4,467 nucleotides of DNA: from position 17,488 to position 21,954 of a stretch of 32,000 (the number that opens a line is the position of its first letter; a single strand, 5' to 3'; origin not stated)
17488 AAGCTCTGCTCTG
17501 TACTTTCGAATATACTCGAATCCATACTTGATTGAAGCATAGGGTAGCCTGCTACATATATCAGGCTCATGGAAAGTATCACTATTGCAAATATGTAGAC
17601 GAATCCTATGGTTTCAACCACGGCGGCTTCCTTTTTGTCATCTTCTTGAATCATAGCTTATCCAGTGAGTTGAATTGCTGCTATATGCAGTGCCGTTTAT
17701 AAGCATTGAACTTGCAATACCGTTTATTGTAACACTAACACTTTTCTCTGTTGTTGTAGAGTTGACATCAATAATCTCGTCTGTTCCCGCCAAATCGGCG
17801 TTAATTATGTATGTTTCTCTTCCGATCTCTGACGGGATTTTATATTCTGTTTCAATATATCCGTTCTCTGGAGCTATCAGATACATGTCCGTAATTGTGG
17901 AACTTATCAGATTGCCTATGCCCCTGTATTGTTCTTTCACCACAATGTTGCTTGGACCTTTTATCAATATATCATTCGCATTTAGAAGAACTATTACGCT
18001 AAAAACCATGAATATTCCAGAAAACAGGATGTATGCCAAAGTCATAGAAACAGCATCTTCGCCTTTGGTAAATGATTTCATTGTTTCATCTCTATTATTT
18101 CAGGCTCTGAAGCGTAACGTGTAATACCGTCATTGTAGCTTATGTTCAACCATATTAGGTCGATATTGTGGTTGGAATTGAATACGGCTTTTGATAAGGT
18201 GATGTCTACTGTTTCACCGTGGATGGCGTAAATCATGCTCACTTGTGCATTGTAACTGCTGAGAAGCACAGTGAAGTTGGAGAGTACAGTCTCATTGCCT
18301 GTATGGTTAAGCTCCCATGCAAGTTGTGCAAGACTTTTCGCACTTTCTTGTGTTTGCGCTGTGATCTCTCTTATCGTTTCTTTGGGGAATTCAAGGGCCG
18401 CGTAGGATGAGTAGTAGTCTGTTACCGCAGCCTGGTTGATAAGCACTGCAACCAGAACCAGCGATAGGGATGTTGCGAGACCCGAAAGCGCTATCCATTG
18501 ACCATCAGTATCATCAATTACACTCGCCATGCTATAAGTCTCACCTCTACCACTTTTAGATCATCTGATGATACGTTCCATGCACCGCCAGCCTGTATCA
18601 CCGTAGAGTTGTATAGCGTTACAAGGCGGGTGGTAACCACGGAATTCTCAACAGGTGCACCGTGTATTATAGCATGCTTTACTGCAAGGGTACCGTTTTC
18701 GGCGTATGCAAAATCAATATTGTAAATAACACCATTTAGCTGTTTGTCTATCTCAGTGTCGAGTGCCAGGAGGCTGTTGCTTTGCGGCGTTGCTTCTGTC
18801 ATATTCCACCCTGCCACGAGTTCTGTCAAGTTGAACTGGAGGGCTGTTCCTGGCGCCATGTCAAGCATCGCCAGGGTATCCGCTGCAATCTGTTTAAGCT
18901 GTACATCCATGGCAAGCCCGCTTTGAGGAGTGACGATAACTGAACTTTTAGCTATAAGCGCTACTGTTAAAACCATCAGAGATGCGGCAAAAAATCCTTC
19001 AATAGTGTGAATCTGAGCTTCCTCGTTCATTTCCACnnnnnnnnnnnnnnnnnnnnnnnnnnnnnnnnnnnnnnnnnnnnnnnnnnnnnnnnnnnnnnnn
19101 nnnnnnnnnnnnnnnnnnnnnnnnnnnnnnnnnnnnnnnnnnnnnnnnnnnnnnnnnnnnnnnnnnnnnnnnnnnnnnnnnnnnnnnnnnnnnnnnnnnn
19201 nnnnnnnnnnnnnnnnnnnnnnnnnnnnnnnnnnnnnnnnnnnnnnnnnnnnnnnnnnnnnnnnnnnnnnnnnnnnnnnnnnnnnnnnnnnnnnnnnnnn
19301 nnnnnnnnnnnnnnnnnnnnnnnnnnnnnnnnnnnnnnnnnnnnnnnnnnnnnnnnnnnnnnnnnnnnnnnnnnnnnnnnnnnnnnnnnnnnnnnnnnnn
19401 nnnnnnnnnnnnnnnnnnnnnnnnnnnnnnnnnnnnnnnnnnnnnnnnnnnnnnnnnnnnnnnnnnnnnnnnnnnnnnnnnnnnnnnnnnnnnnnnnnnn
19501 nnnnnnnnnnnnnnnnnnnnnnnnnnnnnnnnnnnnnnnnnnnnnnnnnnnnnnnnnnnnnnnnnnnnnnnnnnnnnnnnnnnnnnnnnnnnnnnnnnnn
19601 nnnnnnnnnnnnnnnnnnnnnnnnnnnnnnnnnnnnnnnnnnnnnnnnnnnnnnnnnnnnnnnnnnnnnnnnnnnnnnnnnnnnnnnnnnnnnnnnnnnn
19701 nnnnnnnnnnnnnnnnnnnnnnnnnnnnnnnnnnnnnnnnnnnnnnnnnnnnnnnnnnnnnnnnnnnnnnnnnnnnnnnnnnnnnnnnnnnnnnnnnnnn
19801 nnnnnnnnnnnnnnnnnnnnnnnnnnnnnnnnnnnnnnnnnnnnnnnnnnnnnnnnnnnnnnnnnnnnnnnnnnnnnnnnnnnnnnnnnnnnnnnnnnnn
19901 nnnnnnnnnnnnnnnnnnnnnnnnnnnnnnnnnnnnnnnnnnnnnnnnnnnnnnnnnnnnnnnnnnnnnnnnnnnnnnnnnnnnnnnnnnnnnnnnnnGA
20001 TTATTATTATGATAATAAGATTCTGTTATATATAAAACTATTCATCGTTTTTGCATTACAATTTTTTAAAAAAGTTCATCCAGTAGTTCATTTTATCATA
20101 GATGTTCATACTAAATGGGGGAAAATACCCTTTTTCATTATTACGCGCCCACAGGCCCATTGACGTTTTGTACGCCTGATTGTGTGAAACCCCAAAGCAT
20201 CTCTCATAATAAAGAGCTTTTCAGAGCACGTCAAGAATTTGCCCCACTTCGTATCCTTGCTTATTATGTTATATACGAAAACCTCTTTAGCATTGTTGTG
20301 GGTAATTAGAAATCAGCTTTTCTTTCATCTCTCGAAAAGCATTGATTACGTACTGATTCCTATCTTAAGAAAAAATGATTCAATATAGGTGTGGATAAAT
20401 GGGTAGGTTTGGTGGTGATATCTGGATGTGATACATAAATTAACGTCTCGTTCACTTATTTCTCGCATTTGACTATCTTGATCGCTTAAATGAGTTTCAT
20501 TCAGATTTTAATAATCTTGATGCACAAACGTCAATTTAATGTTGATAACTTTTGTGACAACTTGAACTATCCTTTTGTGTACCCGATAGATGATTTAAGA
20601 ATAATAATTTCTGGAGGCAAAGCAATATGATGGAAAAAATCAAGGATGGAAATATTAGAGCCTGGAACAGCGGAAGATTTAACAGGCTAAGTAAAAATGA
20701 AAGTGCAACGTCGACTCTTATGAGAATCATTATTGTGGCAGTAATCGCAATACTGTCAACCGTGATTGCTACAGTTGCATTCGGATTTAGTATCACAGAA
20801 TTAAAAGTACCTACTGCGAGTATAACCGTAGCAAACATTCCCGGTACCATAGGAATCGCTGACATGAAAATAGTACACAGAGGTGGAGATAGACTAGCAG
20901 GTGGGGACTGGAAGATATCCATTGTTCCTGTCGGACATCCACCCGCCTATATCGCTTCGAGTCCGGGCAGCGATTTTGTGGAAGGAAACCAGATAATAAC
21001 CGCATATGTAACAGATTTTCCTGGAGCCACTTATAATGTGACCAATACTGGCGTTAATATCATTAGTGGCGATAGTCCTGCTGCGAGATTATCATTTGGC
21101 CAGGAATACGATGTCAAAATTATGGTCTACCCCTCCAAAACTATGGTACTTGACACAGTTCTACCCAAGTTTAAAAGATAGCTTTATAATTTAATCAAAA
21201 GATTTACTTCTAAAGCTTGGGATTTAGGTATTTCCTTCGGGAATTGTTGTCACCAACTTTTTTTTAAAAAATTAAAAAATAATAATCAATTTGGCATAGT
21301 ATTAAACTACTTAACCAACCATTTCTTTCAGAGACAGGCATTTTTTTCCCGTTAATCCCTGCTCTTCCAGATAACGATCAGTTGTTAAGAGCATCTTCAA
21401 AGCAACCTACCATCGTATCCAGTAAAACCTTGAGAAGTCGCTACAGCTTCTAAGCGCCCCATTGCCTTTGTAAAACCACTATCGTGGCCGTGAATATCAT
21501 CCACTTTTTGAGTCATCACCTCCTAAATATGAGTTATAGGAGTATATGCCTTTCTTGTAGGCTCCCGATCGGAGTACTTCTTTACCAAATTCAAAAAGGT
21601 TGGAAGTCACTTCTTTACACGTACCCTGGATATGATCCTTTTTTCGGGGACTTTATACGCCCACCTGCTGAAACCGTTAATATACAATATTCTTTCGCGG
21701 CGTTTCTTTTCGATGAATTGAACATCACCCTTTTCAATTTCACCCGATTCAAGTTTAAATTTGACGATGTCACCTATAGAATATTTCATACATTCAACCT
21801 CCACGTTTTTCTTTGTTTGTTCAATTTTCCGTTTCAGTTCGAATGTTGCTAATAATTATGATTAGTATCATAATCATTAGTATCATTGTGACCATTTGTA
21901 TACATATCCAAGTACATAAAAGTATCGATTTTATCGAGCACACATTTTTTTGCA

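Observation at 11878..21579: The tRNA-Glu 3' end is repeated 9.7 kb downstream: possible integrated pilus/adhesin island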

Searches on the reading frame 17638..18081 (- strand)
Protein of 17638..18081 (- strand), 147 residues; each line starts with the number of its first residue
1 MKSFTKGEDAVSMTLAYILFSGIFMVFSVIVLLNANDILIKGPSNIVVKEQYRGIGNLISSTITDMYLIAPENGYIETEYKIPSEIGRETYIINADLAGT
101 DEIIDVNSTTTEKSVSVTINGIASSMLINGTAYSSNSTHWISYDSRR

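Call 8: search_protein_families(library=pfam, proteins=[window:17638-18081:-], max_evalue=0.01)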
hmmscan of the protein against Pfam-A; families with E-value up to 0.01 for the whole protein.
window:17638-18081:- (147 aa): 1 family
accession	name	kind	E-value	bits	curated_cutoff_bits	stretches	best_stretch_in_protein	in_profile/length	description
PF23928.1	DUF7266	-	0.00097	19.3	27.6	1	10-143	5-133/145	Family of unknown function (DUF7266)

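Call 73: search_protein_families(library=ncbifam, max_evalue=0.01, proteins=[window:17638-18081:-])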
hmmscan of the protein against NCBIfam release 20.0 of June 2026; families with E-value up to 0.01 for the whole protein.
window:17638-18081:- (147 aa): 0 families

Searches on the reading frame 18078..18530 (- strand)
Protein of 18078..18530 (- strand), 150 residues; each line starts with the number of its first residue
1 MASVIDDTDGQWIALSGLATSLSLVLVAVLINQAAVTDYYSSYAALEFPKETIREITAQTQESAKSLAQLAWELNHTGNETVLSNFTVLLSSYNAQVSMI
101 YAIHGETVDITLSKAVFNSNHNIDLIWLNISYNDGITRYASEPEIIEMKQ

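Call 8: search_protein_families(library=pfam, proteins=[window:18078-18530:-], max_evalue=0.01)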
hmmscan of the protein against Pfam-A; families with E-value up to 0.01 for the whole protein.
window:18078-18530:- (150 aa): 1 family
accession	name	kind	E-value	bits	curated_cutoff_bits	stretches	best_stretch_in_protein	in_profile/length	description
PF01733.24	Nucleoside_tran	-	0.0089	15.9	29.8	1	20-111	69-163/309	Nucleoside transporter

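Call 73: search_protein_families(library=ncbifam, max_evalue=0.01, proteins=[window:18078-18530:-])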
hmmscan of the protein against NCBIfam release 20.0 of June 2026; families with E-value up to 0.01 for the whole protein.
window:18078-18530:- (150 aa): 0 families

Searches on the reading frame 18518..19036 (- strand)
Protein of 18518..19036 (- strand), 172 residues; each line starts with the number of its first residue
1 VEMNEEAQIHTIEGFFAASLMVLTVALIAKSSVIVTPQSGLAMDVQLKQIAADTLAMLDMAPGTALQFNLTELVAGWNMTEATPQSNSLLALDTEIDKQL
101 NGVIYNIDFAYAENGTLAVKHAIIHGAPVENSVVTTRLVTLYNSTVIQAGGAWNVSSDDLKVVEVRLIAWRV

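Call 8: search_protein_families(library=pfam, proteins=[window:18518-19036:-], max_evalue=0.01)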
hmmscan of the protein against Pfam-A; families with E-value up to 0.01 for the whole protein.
window:18518-19036:- (172 aa): 1 family
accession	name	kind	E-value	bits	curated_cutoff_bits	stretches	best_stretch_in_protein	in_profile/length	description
PF23959.1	DUF7288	-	1.4e-21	78.1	27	1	7-151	2-150/184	Family of unknown function (DUF7288)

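Call 73: search_protein_families(library=ncbifam, max_evalue=0.01, proteins=[window:18518-19036:-])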
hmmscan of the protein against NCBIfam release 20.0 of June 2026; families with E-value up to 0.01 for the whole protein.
window:18518-19036:- (172 aa): 0 families

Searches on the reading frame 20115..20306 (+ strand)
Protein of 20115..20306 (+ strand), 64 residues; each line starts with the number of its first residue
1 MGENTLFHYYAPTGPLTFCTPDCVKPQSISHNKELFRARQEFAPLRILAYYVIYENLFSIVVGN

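Call 35: search_protein_families(library=pfam, max_evalue=10, proteins=[window:20115-20306:+])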
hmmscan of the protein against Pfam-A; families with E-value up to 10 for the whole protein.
seq(64 aa): 0 families

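Call 72: search_protein_families(library=phrogs, max_evalue=1, proteins=[window:20115-20306:+])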
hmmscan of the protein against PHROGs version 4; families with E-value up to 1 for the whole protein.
seq(64 aa): 0 families

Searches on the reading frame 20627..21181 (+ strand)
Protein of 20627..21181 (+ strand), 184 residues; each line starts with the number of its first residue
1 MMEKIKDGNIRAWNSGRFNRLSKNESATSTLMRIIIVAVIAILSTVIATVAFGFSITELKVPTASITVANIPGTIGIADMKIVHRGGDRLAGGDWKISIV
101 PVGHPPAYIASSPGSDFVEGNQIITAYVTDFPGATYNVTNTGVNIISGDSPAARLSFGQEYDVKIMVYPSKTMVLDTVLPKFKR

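Call 8: search_protein_families(library=pfam, proteins=[window:20627-21181:+], max_evalue=0.01)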
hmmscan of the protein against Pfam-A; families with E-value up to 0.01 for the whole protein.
window:20627-21181:+ (184 aa): 1 family
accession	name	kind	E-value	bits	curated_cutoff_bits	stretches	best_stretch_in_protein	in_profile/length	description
PF07790.16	Pilin_N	-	1.5e-07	32.6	25.2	1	34-99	10-73/78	Archaeal Type IV pilin, N-terminal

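Call 73: search_protein_families(library=ncbifam, max_evalue=0.01, proteins=[window:20627-21181:+])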
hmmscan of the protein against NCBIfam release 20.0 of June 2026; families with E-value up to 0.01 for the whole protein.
window:20627-21181:+ (184 aa): 0 families

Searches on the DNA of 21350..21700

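Call 25: search_rna_families(source=window, start=21350, end=21700, threshold=evalue, max_evalue=10, show_alignments=3)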
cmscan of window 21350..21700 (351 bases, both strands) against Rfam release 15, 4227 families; matches with E-value up to 10: 0.
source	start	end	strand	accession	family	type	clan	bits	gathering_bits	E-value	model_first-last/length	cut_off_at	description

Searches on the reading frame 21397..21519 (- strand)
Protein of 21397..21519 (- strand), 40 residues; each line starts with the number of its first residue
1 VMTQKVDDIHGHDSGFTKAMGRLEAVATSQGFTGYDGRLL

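Call 8: search_protein_families(library=pfam, proteins=[window:21397-21519:-], max_evalue=0.01)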
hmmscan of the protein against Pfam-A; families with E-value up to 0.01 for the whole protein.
window:21397-21519:- (40 aa): 0 families

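Call 65: search_protein_representatives(protein=window:21397-21519:-)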
Query: 40 residues. Proteins with E-value up to 0.001 (for the whole library): 3; up to 1e-10: 1; up to 1e-30: 0. The best 3 are listed.
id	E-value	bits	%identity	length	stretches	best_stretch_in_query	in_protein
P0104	5.3e-12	59.7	38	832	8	2-25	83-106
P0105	1.1e-05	40.5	46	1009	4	3-40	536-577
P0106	2.1e-04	36.6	55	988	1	20-39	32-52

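Call 67: search_protein_families(library=pfam, proteins=[P0104, P0105, P0106], max_evalue=0.001)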
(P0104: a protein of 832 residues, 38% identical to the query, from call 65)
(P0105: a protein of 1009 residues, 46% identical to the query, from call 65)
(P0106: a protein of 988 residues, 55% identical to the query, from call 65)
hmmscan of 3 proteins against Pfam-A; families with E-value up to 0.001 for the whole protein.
P0104 (832 aa): 1 family
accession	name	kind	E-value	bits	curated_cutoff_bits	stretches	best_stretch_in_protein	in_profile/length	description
PF04582.17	Reo_sigmaC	-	0.00011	23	28.1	0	2-16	80-94/130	Reovirus sigma C capsid protein C-terminal domain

P0105 (1009 aa): 6 families
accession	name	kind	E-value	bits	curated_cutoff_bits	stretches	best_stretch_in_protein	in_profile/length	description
PF02369.22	Big_1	-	3.2e-102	335.3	34.9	6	617-709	2-93/93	Bacterial Ig-like domain (group 1)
PF09134.16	Invasin_D3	-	8.2e-68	225.5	33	6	714-812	1-98/98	Invasin, domain 3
PF18565.7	Glyco_hydro2_C5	-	5.8e-18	65.1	32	0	720-761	3-46/103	Glycoside hydrolase family 2 C-terminal domain 5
PF17789.7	MG4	-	9e-08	32.7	24.7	0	736-779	17-57/95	Macroglobulin domain MG4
PF13620.12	CarboxypepD_reg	-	2.5e-06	28.2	32.3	0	939-979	2-39/82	Carboxypeptidase regulatory-like domain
PF16583.11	ZirS_C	-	0.00022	21.3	26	0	490-551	27-83/145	Zinc-regulated secreted antivirulence protein C-terminal domain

P0106 (988 aa): 1 family
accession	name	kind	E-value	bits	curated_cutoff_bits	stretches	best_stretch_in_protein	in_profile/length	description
PF24739.1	DUF7690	-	3.3e-05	24.7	25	0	962-985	4-27/84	Domain of unknown function (DUF7690)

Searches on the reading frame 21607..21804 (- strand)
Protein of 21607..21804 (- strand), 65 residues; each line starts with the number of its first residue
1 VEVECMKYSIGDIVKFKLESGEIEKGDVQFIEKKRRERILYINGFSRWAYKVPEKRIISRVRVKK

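Call 8: search_protein_families(library=pfam, proteins=[window:21607-21804:-], max_evalue=0.01)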
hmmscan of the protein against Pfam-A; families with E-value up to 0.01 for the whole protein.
window:21607-21804:- (65 aa): 0 families

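Call 72: search_protein_families(library=phrogs, max_evalue=1, proteins=[window:21607-21804:-])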
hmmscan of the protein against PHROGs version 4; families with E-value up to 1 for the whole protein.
window:21607-21804:- (65 aa): 1 family
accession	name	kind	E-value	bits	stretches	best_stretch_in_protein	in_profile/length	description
phrog_24303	-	unknown function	0.14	13.1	1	2-19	40-57/58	-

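Call 73: search_protein_families(library=ncbifam, max_evalue=0.01, proteins=[window:21607-21804:-])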
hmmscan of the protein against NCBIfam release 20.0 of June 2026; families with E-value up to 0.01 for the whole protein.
window:21607-21804:- (65 aa): 0 families
